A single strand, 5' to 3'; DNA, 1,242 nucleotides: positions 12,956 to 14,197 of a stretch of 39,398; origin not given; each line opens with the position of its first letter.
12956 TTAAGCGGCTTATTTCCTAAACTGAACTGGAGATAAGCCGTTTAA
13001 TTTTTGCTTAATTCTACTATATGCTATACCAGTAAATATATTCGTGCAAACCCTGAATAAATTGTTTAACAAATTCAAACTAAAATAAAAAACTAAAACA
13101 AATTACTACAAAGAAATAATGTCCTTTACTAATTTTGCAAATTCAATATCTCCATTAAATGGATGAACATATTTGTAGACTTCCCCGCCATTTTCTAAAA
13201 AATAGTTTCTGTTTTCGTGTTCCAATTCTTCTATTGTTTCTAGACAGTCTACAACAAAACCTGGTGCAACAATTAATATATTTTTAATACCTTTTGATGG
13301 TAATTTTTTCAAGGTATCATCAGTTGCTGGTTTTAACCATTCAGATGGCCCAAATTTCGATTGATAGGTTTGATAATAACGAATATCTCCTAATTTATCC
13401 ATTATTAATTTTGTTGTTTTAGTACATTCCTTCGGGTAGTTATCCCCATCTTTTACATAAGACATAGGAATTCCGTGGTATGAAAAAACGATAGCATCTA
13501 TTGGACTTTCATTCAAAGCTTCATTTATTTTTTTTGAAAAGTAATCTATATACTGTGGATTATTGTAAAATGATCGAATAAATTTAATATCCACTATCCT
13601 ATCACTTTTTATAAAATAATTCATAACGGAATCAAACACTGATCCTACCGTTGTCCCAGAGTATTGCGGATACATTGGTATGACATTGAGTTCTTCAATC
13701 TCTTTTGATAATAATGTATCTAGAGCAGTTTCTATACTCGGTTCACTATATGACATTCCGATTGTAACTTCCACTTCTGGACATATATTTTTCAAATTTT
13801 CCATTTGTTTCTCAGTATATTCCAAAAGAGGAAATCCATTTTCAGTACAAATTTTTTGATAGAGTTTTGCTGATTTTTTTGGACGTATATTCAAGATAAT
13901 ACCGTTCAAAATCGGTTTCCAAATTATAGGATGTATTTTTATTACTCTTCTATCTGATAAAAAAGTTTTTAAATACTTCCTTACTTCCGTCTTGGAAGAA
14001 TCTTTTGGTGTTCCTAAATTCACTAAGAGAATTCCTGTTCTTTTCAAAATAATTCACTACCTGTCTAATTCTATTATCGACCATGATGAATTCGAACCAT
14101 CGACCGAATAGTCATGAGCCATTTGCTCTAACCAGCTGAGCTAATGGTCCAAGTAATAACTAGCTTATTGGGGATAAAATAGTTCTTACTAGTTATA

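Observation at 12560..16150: Host-like metabolic and stress cargo (ferrochelatase hemH plus cspA) in the phage lysin-to-integrase accessory slot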

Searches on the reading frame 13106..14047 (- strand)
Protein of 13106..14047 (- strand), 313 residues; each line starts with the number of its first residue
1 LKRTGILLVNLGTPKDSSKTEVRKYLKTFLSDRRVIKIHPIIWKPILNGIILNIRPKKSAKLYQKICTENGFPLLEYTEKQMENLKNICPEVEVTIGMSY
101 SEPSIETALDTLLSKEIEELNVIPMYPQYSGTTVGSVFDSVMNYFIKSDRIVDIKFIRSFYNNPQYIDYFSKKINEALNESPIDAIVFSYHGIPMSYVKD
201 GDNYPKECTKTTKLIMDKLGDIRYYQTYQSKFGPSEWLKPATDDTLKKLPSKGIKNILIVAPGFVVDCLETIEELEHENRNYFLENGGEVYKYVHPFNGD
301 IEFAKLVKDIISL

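Call 6: search_protein_families(library=pfam, proteins=[window:13106-14047:-], max_evalue=0.01)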
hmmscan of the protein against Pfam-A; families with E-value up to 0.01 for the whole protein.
window:13106-14047:- (313 aa): 1 family
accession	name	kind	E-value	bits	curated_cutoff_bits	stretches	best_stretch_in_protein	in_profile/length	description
PF00762.24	Ferrochelatase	-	2.1e-107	359.3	27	1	3-311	1-313/317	Ferrochelatase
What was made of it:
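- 13106..14047 (-): hemH, ferrochelatase of the classical (protoporphyrin) type, 313 aa, TTG start. PF00762 E=2e-107 (call 6).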

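Call 20: find_encoding_contigs(protein=window:13106-14047:-, flank=10000, max_places=10)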
Protein window:13106-14047:- (313 aa): 28 contigs read that carry it; 10 places shown.
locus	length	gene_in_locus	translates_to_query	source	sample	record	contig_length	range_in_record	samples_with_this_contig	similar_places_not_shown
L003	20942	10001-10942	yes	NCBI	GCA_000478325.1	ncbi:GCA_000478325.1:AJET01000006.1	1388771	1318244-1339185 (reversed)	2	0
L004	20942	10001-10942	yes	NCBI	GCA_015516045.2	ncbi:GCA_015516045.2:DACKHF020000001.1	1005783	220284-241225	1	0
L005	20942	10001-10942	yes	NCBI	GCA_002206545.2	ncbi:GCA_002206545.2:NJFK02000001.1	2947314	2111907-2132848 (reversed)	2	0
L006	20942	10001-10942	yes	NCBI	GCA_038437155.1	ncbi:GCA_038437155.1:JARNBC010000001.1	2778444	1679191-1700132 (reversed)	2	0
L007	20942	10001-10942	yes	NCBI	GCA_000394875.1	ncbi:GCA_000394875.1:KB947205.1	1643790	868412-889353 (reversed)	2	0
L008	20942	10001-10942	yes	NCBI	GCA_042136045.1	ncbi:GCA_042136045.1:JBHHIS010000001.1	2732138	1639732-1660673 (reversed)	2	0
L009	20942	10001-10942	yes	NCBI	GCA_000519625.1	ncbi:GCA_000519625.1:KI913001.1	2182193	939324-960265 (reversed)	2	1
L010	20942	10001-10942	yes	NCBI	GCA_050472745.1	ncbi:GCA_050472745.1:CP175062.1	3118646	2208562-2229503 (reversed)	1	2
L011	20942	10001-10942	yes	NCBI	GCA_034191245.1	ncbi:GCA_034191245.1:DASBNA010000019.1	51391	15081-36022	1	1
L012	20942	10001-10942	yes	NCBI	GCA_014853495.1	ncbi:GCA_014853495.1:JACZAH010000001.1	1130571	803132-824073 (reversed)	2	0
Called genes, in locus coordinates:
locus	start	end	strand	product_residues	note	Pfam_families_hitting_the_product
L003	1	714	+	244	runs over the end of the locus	-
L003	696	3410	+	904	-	PF06605:Prophage_tail, PF18013:Phage_lysozyme2, PF01551:Peptidase_M23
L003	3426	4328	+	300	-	PF10651:BppU_N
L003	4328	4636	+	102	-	-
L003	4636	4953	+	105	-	-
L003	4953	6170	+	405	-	PF03009:GDPD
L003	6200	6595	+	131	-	PF05105:Phage_holin_4_1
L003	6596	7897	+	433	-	PF01183:Glyco_hydro_25, PF23473:LysM3_LYK4_5 (faint), PF01476:LysM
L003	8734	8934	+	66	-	PF00313:CSD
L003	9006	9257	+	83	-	-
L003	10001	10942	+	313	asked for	PF00762:Ferrochelatase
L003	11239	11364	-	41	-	-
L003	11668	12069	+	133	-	-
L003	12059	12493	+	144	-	PF15980:ComGF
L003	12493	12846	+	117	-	-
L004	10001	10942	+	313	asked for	PF00762:Ferrochelatase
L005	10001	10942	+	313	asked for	PF00762:Ferrochelatase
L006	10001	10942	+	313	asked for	PF00762:Ferrochelatase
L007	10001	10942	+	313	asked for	PF00762:Ferrochelatase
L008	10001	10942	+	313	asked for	PF00762:Ferrochelatase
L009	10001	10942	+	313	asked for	PF00762:Ferrochelatase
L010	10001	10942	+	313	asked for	PF00762:Ferrochelatase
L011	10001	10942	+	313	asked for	PF00762:Ferrochelatase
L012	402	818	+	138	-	-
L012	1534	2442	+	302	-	-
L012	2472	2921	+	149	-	-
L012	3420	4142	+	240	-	PF18928:DUF5677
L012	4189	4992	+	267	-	PF10668:Phage_terminase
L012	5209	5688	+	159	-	-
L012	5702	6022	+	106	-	-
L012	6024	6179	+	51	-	PF09693:Phage_XkdX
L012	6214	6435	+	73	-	-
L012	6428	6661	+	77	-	PF04531:Phage_holin_1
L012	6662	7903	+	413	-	PF01183:Glyco_hydro_25, PF23473:LysM3_LYK4_5 (faint), PF01476:LysM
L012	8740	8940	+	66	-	PF00313:CSD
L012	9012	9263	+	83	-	-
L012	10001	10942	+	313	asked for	PF00762:Ferrochelatase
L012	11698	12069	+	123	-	-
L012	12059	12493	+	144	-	PF15980:ComGF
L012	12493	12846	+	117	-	-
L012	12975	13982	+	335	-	PF21106:YtxK_like, PF02384:N6_Mtase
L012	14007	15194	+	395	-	PF00871:Acetate_kinase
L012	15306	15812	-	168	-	PF00582:Usp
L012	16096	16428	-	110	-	-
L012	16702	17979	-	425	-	PF05496:RuvB_N, PF00158:Sigma54_activat (faint), PF00004:AAA, PF07728:AAA_5 (weak), PF16193:AAA_assoc_2, PF12002:MgsA_C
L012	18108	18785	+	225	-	PF02245:Pur_DNA_glyco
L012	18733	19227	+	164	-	PF11217:DUF3013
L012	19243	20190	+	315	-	PF06325:PrmA, PF05175:MTS, PF02475:TRM5-TYW2_MTfase (weak), PF13847:Methyltransf_31, PF08241:Methyltransf_11 (weak), PF13649:Methyltransf_25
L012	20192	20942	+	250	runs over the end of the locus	PF20260:PUA_4, PF04452:Methyltrans_RNA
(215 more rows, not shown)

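Call 30: search_solved_structures(query=window:13106-14047:-, show_alignments=2, max_evalue=1e-10)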
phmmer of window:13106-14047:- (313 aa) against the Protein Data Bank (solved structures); distinct sequences matched with E-value up to 1e-10: 37.
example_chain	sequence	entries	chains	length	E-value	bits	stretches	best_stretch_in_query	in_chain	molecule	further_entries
2po7_A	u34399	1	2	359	8.2e-34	120.4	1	3-311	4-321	Ferrochelatase, mitochondrial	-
2qd2_A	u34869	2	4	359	6.5e-33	117.4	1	3-311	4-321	Ferrochelatase | Ferrochelatase, mitochondrial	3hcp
2qd3_A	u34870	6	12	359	7.5e-33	117.2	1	3-311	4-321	Ferrochelatase | Ferrochelatase, mitochondrial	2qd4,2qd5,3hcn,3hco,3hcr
1hrk_A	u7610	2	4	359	1.3e-32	116.4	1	3-311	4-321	FERROCHELATASE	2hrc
7ct7_A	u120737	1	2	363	1.3e-32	116.4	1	3-311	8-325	Ferrochelatase, mitochondrial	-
4mk4_A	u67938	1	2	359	1.4e-32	116.3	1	3-311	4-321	Ferrochelatase, mitochondrial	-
3aqi_A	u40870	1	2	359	1.4e-32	116.3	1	3-311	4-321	Ferrochelatase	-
3w1w_A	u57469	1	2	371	1.4e-32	116.3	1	3-311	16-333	Ferrochelatase, mitochondrial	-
4klc_A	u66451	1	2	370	1.9e-32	115.9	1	3-311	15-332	Ferrochelatase, mitochondrial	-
4kla_A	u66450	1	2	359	2e-32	115.8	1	3-311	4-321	Ferrochelatase, mitochondrial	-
4klr_A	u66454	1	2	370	2.2e-32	115.7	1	3-311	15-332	Ferrochelatase, mitochondrial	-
7ctc_A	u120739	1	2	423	2.2e-32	115.6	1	3-311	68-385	Ferrochelatase, mitochondrial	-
2hre_A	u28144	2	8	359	2.7e-32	115.4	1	3-311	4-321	Ferrochelatase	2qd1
4kmm_A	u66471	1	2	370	4.1e-32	114.8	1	3-311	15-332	Ferrochelatase, mitochondrial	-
4f4d_A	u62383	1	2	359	1.3e-31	113.1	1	3-311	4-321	Ferrochelatase, mitochondrial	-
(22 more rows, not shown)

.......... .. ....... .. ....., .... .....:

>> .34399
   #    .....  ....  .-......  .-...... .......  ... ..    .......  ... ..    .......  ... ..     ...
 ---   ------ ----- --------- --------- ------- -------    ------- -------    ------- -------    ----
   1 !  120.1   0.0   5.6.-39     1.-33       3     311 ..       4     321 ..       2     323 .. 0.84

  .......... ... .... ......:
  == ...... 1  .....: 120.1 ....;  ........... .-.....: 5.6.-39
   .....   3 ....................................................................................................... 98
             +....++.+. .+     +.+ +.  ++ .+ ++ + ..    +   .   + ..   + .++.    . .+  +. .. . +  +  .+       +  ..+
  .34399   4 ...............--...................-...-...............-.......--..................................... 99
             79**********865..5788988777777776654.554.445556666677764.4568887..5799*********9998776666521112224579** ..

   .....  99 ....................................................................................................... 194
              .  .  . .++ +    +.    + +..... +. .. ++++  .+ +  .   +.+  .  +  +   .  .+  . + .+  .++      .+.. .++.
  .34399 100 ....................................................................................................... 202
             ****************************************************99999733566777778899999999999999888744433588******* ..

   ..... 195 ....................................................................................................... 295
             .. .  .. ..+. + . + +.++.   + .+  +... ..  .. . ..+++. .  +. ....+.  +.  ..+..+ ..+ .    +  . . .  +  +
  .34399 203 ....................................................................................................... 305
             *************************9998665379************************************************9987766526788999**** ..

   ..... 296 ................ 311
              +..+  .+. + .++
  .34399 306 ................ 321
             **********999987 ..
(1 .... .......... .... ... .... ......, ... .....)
